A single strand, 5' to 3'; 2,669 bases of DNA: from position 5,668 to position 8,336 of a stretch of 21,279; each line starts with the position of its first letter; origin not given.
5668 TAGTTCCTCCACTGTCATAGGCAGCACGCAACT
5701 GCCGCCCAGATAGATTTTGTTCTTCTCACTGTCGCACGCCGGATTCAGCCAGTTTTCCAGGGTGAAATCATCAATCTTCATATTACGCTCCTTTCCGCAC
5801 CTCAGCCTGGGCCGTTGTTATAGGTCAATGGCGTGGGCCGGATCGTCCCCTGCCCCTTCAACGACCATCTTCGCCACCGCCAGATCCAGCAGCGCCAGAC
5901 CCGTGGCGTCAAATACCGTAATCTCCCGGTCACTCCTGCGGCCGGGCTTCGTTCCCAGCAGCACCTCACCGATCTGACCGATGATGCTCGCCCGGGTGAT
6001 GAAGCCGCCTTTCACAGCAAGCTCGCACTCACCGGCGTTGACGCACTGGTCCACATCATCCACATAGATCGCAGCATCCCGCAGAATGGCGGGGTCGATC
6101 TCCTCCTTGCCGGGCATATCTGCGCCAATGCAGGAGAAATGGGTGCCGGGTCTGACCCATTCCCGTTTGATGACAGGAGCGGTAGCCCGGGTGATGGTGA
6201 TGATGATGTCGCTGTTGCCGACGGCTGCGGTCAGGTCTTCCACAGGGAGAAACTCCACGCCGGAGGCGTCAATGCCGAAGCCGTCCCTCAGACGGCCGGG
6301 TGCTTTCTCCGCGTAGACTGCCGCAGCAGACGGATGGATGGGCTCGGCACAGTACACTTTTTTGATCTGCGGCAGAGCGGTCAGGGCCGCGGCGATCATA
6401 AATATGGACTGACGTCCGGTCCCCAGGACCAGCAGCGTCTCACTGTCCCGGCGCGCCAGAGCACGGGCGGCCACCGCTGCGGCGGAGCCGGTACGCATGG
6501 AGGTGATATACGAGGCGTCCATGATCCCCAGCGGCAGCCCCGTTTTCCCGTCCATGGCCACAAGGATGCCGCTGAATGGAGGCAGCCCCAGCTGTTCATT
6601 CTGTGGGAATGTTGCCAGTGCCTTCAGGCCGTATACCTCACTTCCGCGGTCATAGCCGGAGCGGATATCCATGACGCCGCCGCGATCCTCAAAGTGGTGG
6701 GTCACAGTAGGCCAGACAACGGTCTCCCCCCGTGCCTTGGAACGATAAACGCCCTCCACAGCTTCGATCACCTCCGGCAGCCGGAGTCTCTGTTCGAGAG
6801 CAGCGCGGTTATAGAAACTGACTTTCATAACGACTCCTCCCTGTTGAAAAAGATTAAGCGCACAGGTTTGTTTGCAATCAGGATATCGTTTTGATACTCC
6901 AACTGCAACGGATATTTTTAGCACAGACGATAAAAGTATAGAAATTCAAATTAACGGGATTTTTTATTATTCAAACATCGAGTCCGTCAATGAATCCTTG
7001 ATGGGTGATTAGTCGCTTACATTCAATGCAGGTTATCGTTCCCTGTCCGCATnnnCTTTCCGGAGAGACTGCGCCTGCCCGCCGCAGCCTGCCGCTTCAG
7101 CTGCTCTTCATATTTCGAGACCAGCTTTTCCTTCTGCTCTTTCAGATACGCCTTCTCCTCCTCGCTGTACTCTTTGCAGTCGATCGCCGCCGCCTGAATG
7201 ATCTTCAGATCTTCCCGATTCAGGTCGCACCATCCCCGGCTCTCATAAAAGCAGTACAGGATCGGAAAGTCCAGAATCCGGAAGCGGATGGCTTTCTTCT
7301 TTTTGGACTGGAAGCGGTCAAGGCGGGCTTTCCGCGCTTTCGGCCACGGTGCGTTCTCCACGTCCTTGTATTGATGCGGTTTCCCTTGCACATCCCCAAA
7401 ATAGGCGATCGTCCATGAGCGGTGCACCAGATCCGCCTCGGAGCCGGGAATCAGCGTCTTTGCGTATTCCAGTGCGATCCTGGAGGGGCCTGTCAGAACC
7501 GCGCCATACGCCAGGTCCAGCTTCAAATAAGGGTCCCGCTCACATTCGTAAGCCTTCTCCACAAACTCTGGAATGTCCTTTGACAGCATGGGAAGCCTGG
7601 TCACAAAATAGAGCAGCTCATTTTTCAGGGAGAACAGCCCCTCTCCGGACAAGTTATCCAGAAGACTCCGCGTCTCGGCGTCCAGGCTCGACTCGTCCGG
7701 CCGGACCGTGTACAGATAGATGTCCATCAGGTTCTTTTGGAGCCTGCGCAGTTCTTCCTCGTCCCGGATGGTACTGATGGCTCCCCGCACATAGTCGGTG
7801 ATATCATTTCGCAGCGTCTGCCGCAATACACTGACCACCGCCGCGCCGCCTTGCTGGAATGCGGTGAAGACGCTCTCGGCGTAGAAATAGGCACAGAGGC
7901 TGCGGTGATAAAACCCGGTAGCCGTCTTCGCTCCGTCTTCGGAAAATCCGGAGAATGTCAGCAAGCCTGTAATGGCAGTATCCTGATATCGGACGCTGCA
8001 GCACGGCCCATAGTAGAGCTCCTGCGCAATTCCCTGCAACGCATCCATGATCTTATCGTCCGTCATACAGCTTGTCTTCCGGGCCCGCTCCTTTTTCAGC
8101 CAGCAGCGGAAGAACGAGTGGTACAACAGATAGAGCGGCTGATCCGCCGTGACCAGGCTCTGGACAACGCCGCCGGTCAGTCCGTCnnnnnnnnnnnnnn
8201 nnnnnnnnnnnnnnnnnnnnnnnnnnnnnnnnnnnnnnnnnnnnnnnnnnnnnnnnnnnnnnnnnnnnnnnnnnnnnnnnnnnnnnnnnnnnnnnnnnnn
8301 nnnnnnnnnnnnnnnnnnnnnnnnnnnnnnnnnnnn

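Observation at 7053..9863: Single-gene metallophosphoesterase-NACHT fusion: candidate NLR-like (STAND) antiphage system with an uncharacterised effector class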

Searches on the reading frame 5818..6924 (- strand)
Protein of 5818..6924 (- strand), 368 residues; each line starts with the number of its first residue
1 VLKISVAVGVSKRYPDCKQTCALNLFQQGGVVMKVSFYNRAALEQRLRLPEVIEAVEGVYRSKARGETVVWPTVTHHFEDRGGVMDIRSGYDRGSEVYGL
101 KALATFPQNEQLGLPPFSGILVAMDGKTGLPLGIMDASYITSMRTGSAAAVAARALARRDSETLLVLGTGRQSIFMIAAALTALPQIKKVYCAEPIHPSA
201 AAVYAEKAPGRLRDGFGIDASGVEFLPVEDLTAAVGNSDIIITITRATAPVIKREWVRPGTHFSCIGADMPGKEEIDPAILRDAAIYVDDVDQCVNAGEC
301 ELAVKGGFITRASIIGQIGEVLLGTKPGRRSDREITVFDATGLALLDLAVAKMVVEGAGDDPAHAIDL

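Call 30: search_protein_families(library=pfam, proteins=[window:5818-6924:-], max_evalue=0.00001)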
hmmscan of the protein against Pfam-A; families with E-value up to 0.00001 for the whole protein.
window:5818-6924:- (368 aa): 1 family
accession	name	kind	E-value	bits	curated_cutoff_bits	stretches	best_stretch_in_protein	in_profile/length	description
PF02423.21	OCD_Mu_crystall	-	1.5e-67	228.2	24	1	39-358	7-310/314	Ornithine cyclodeaminase/mu-crystallin family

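Call 89: find_encoding_contigs(protein=window:5818-6828:-, flank=8000, max_places=10)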
Protein window:5818-6828:- (336 aa): 11 contigs read that carry it; 10 places shown.
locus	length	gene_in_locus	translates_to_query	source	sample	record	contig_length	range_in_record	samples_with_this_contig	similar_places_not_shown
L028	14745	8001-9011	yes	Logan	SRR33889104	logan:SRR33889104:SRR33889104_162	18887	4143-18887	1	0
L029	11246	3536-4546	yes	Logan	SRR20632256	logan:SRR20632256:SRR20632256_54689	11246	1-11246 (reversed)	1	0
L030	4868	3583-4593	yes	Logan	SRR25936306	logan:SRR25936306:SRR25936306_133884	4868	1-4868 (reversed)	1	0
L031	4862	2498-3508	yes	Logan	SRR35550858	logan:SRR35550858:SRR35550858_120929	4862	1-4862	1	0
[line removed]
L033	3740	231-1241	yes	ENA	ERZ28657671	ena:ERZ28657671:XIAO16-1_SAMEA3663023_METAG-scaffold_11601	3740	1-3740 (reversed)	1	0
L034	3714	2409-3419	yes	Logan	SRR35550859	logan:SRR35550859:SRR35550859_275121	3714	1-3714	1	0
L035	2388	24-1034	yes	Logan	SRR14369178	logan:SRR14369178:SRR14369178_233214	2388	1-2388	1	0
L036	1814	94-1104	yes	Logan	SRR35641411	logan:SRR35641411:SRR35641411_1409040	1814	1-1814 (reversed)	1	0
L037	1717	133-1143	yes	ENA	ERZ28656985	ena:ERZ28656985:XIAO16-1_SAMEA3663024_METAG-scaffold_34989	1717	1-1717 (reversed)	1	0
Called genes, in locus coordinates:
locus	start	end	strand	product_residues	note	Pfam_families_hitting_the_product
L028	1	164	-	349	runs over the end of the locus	PF13531:SBP_bac_11, PF01547:SBP_bac_1, PF13416:SBP_bac_8, PF13343:SBP_bac_6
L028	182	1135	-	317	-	PF00005:ABC_tran, PF13304:AAA_21 (faint)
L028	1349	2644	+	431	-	PF13089:PP_kinase_N, PF07907:YibE_F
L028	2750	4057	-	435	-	PF01964:ThiC_Rad_SAM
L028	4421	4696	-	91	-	-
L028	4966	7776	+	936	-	PF00149:Metallophos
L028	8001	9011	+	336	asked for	PF02423:OCD_Mu_crystall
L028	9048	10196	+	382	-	PF00155:Aminotran_1_2, PF01053:Cys_Met_Meta_PP, PF01212:Beta_elim_lyase, PF00266:Aminotran_5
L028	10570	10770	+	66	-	-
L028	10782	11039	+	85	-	-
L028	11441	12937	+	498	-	PF01235:Na_Ala_symp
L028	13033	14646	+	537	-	PF07969:Amidohydro_3, PF01979:Amidohydro_1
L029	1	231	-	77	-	?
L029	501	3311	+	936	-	PF00149:Metallophos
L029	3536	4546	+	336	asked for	PF02423:OCD_Mu_crystall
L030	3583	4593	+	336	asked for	PF02423:OCD_Mu_crystall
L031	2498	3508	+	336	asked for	PF02423:OCD_Mu_crystall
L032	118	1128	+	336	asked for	PF02423:OCD_Mu_crystall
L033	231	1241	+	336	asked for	PF02423:OCD_Mu_crystall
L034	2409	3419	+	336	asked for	PF02423:OCD_Mu_crystall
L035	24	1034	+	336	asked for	PF02423:OCD_Mu_crystall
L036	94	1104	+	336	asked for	PF02423:OCD_Mu_crystall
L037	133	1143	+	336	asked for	PF02423:OCD_Mu_crystall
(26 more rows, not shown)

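Call 90: find_related_loci(query=window:5821-6828:-, collection=metagenome_contigs, flank=7000)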
Query window:5821-6828:- (336 aa) in metagenome_contigs; peptide patterns used: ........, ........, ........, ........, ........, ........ (x = any residue, [..] = any of these).
186 stretches matched a pattern; 42 encode a relative of the query (tblastn E <= 1e-3); 42 distinct loci.
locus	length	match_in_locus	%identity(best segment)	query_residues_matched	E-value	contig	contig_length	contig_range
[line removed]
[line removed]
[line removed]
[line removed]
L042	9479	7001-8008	76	1-336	4e-167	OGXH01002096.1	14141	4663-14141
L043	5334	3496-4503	76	1-336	2e-169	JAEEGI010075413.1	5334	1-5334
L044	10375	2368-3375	75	1-336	3e-166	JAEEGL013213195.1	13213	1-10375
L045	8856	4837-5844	77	1-336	6e-164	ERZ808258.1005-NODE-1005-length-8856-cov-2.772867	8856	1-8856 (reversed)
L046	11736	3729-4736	76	1-336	3e-161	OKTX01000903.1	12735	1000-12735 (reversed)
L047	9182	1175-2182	76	1-336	3e-161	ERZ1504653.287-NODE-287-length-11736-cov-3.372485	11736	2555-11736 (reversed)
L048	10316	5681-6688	76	1-336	4e-161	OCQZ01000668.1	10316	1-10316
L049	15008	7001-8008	76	1-336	3e-161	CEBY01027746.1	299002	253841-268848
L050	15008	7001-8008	76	1-336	3e-161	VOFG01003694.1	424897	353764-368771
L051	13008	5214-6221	76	1-336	1e-160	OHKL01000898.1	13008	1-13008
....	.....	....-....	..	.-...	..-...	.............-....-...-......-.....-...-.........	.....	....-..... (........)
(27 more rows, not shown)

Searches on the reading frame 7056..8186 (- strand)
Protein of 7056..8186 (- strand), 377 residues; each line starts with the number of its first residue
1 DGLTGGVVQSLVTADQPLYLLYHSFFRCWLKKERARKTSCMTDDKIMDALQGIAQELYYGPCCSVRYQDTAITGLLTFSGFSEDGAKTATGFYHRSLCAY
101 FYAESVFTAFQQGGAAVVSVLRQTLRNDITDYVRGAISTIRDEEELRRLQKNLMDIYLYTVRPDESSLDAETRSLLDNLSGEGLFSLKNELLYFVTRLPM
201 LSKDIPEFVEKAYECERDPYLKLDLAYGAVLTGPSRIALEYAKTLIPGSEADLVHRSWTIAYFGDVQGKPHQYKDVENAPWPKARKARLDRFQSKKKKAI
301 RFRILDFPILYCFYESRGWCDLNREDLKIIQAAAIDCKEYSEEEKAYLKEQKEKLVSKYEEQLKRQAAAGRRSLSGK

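Call 63: predict_structure(alignment_id=A2)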
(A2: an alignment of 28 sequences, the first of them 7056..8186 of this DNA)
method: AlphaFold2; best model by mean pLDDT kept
length: 377 residues; sequences in the alignment: 28
mean_pLDDT: 91.7   pTM: 0.86
mean pLDDT of the five models: 91.7, 91.8, 91.5, 91.5, 90.6
residues with pLDDT >= 90: 311; 70-90: 41; 50-70: 22; < 50: 3
segments of 3 or more residues with pLDDT < 50: 1-3
pLDDT, mean of each block of 10 residues (from residue 1): 50 72 94 96 96 94 92 92 77 95 97 96 91 92 92 96 87 96 95 91 89 96 97 95 97 97 91 92 97 96 98 96 96 96 98 98 92 65
secondary structure, 60 per line:
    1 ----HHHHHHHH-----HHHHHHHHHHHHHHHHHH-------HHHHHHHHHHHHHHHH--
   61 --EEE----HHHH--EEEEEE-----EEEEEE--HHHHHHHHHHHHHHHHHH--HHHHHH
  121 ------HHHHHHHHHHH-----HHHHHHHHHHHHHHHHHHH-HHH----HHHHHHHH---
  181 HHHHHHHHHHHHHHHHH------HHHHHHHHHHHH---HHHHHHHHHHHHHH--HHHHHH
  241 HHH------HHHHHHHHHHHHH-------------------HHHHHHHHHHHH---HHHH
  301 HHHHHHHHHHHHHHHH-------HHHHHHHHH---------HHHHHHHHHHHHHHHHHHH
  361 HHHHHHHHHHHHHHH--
elements in order: H5-12 H18-35 H43-58 E63-65 H70-73 E76-81 E87-92 H95-112 H115-120 H127-137 H143-161 H170-177 H181-197 H204-215 H219-232 H235-243 H250-262 H282-293 H297-316 H324-332 H342-375

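Call 67: fold_search(model_id=the predicted structure, library=pdb)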
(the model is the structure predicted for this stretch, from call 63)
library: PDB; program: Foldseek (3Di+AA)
matches with E <= 10: 690; with E <= 0.001: 0
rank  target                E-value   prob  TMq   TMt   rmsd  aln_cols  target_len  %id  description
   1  5mfd_A                7.7e-03  0.84  0.19  0.21  16.9       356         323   12  Designed armadillo repeat protein YIIIM''6AII in complex with pD_(KR)5 (released 2017-07-19)
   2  5mfd_J                9.6e-03  0.87  0.21  0.23  15.6       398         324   13  Designed armadillo repeat protein YIIIM''6AII in complex with pD_(KR)5 (released 2017-07-19)
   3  5mfd_G                1.0e-02  0.84  0.20  0.22  15.8       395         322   12  Designed armadillo repeat protein YIIIM''6AII in complex with pD_(KR)5 (released 2017-07-19)
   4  7m6k_A                1.6e-02  0.94  0.21  0.25  13.4       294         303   12  Crystal structure of the ARM domain from Drosophila SARM1 in complex with VMN (released 2022-02-02)
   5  5mfm_A                1.6e-02  0.63  0.18  0.19  16.4       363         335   14  Designed armadillo repeat protein peptide fusion YIIIM6AII_GS11_(KR)5 (released 2017-09-13)
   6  5mfm_B                2.3e-02  0.57  0.17  0.19  16.8       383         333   13  Designed armadillo repeat protein peptide fusion YIIIM6AII_GS11_(KR)5 (released 2017-09-13)
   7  6s9p_B                2.6e-02  0.60  0.18  0.20  16.8       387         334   14  Designed Armadillo Repeat protein internal Lock2 fused to target peptide KRKAKITWKR (released 2020-02-19)
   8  9qpq_J                3.9e-02  0.90  0.25  0.28  16.3       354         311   11  The structure of the COPI leaf bound to GOLPH3 (released 2025-10-22)
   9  7m6k_B                3.9e-02  0.87  0.22  0.25  13.5       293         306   12  Crystal structure of the ARM domain from Drosophila SARM1 in complex with VMN (released 2022-02-02)
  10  5aj2_B                4.7e-02  0.99  0.26  0.40  11.7       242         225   13  Cryo electron tomography of the Naip5-Nlrc4 inflammasome (released 2015-11-11)
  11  3qhe_A                5.1e-02  0.72  0.23  0.25  15.1       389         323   11  Crystal structure of the complex between the armadillo repeat domain of adenomatous polyposis coli and the tyrosine-ri (released 2011-11-02)
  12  6sa7_A                5.6e-02  0.77  0.25  0.21  14.6       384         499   13  DARPin-Armadillo fusion C8long83 (released 2019-11-20)
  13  6s9l_A                5.6e-02  0.41  0.18  0.21  15.1       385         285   14  Designed Armadillo Repeat protein Lock1 bound to (KR)4KLSF target (released 2020-02-19)
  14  4v3o_C                5.8e-02  0.54  0.19  0.23  16.6       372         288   12  Designed armadillo repeat protein with 5 internal repeats, 2nd generation C-cap and 3rd generation N-cap. (released 2016-01-13)
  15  5mfl_B                5.8e-02  0.38  0.17  0.18  17.1       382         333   13  Designed armadillo repeat protein (KR)5_GS10_YIIIM6AII (released 2017-09-13)
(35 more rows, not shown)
